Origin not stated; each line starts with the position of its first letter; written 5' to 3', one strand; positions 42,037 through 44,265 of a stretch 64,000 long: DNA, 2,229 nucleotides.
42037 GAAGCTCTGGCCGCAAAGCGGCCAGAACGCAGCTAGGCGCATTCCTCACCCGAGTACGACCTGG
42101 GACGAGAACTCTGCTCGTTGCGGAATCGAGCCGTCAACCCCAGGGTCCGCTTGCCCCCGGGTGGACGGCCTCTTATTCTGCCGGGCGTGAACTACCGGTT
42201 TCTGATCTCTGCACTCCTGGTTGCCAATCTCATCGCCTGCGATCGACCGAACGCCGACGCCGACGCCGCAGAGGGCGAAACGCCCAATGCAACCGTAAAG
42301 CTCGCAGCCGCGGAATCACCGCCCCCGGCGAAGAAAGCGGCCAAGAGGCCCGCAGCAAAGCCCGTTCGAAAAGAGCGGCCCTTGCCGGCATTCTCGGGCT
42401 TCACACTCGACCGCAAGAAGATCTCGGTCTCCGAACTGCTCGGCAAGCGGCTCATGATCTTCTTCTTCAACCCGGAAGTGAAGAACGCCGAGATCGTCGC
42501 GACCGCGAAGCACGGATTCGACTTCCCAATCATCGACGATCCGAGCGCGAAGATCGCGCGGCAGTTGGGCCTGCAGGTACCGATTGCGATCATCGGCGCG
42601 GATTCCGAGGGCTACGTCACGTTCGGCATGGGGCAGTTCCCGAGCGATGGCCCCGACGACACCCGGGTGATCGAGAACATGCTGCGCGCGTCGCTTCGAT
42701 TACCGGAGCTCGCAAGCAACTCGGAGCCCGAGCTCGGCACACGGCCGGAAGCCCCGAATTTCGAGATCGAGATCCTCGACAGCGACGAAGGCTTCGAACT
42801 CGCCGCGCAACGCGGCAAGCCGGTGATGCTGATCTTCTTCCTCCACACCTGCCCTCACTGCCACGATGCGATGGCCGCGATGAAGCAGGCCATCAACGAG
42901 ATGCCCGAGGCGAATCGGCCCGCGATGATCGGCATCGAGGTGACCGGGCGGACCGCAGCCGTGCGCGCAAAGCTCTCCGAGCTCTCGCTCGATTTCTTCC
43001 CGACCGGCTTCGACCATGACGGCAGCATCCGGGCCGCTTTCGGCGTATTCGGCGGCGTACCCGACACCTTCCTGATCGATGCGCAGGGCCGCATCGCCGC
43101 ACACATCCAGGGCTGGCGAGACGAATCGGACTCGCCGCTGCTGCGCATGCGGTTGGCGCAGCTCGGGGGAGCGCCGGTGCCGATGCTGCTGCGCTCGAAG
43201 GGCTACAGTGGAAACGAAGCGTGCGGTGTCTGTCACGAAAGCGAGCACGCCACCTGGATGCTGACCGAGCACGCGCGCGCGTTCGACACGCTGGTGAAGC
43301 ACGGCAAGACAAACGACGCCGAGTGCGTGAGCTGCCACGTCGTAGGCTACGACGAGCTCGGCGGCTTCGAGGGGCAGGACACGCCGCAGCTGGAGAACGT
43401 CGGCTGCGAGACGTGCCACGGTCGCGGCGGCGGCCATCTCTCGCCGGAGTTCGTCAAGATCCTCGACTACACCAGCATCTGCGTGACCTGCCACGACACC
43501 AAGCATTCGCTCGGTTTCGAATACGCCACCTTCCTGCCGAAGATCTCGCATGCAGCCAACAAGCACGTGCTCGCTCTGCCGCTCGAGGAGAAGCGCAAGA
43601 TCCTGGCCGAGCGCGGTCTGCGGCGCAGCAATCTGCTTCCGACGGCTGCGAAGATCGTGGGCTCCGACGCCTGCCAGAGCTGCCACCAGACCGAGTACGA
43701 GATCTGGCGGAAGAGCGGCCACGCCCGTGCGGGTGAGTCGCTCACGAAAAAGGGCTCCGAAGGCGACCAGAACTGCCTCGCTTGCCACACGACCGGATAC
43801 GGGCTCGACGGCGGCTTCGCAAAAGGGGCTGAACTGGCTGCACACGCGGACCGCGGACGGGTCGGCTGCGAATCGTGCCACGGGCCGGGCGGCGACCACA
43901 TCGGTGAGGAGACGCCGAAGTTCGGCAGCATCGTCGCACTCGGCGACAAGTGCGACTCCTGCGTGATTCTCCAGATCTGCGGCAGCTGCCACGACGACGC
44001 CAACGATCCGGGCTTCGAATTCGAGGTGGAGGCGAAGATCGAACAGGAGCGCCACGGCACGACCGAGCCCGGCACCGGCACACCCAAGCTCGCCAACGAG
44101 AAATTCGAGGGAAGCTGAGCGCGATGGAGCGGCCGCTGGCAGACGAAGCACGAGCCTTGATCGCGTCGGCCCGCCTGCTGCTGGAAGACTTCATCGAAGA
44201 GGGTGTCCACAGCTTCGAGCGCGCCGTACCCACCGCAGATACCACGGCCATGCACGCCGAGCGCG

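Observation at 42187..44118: Lipoprotein fusing two thioredoxin-like domains (one Cys-less, one CPHC) to two tandem tetrahaem cytochrome c modules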

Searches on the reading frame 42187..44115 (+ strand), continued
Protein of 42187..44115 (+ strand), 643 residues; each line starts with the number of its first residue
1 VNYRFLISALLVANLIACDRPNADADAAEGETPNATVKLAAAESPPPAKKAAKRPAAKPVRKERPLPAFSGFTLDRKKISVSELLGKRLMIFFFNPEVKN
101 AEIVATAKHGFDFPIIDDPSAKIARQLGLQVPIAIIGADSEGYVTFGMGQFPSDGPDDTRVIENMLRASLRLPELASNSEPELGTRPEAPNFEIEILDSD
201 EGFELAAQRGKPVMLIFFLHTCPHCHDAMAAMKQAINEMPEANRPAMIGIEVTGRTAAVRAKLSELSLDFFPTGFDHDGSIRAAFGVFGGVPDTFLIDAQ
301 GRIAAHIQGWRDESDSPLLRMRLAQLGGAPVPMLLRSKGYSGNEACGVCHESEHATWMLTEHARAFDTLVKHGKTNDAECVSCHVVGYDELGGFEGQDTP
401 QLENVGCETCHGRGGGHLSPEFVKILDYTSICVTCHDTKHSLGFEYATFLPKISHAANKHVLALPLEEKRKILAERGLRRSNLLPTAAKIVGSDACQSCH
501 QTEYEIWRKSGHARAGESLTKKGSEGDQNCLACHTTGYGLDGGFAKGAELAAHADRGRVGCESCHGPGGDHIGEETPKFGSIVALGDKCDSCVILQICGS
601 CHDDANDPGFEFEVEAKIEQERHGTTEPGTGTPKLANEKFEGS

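Call 45: predict_structure(alignment_id=A2)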
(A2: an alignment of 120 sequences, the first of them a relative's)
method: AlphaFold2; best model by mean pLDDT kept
length: 675 residues; sequences in the alignment: 120
mean_pLDDT: 78.5   pTM: 0.70
mean pLDDT of the five models: 78.5, 77.9, 77.1, 74.2, 72.3
residues with pLDDT >= 90: 272; 70-90: 203; 50-70: 105; < 50: 95
segments of 3 or more residues with pLDDT < 50: 1-5, 7-50, 513-520, 600-605, 617-624, 652-661, 663-666, 669-675
pLDDT, mean of each block of 10 residues (from residue 1): 46 38 28 31 40 62 92 97 92 97 97 92 98 98 98 96 96 92 85 91 86 89 97 97 98 95 96 96 93 97 94 88 91 96 90 95 79 83 87 88 87 90 86 87 66 58 77 61 62 88 80 48 66 70 85 90 87 82 84 64 47 48 51 63 58 45 48 38
secondary structure, 60 per line:
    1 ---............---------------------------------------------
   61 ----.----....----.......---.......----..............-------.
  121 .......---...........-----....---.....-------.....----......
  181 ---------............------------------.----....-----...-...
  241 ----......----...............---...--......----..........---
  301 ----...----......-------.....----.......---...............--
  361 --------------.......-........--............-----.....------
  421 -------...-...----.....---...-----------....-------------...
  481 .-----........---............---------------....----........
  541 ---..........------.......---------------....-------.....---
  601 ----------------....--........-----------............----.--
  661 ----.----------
elements in order (helices of 4 or more, strands of 3 or more residues): H4-15 E70-73 E78-80 H81-84 E88-94 H99-112 E120-127 H131-141 E147-150 H154-158 E166-170 E175-180 H190-201 E225-228 E234-236 E245-250 H255-269 E278-283 H288-297 E305-307 H312-317 E325-329 E334-340 H344-358 H375-381 H383-390 H393-404 H410-414 H439-443 H461-464 H478-481 H487-494 H498-509 H525-528 H533-540 H544-553 H560-566 H582-585 H593-597 H617-620 H623-630 H642-653

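Call 54: list_cluster_members(proteins=[window:42187-44115:+, P0001, window:42118-44115:+])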
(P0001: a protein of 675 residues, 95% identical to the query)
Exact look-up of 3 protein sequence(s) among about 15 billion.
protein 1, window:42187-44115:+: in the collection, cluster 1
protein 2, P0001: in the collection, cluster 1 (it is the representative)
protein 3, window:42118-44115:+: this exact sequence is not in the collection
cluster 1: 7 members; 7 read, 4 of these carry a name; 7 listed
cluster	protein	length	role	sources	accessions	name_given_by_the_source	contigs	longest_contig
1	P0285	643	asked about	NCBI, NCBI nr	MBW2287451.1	MAG: redoxin domain-containing protein [Deltaproteobacteria bacterium] | redoxin domain-containing protein [Deltaproteobacteria bacterium]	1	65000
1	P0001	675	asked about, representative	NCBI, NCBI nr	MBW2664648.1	MAG: redoxin domain-containing protein [Deltaproteobacteria bacterium] | redoxin domain-containing protein [Deltaproteobacteria bacterium]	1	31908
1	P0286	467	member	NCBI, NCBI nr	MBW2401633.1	MAG: redoxin domain-containing protein, partial [Deltaproteobacteria bacterium] | redoxin domain-containing protein [Deltaproteobacteria bacterium]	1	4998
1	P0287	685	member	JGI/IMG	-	peroxiredoxin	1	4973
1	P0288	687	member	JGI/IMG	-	-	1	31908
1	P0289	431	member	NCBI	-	-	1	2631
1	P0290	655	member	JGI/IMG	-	-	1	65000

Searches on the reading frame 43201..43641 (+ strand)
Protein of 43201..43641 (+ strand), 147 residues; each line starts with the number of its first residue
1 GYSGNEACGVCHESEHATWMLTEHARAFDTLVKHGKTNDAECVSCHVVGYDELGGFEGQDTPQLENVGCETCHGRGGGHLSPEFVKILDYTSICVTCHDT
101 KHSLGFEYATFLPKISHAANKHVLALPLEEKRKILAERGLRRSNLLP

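Call 68: search_solved_structures(query=window:43201-43641:+, max_evalue=1, show_alignments=2)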
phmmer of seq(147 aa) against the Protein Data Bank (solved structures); distinct sequences matched with E-value up to 1: 5.
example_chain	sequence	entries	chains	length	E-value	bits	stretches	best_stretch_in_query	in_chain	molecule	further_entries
1bvb_A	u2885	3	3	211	7e-10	42.5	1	2-77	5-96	CYTOCHROME C-554 | CYTOCHROME C554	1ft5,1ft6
6i5b_A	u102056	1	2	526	4.4e-09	39.9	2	11-102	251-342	Uncharacterized protein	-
4rkm_A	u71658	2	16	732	0.23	14.8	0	3-38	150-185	MccA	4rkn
8by4_A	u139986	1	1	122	0.3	14.4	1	42-98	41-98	Odorant-binding protein 1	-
8k9e_A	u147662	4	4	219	0.66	13.3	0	65-99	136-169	Cytochrome c7-like domain-containing protein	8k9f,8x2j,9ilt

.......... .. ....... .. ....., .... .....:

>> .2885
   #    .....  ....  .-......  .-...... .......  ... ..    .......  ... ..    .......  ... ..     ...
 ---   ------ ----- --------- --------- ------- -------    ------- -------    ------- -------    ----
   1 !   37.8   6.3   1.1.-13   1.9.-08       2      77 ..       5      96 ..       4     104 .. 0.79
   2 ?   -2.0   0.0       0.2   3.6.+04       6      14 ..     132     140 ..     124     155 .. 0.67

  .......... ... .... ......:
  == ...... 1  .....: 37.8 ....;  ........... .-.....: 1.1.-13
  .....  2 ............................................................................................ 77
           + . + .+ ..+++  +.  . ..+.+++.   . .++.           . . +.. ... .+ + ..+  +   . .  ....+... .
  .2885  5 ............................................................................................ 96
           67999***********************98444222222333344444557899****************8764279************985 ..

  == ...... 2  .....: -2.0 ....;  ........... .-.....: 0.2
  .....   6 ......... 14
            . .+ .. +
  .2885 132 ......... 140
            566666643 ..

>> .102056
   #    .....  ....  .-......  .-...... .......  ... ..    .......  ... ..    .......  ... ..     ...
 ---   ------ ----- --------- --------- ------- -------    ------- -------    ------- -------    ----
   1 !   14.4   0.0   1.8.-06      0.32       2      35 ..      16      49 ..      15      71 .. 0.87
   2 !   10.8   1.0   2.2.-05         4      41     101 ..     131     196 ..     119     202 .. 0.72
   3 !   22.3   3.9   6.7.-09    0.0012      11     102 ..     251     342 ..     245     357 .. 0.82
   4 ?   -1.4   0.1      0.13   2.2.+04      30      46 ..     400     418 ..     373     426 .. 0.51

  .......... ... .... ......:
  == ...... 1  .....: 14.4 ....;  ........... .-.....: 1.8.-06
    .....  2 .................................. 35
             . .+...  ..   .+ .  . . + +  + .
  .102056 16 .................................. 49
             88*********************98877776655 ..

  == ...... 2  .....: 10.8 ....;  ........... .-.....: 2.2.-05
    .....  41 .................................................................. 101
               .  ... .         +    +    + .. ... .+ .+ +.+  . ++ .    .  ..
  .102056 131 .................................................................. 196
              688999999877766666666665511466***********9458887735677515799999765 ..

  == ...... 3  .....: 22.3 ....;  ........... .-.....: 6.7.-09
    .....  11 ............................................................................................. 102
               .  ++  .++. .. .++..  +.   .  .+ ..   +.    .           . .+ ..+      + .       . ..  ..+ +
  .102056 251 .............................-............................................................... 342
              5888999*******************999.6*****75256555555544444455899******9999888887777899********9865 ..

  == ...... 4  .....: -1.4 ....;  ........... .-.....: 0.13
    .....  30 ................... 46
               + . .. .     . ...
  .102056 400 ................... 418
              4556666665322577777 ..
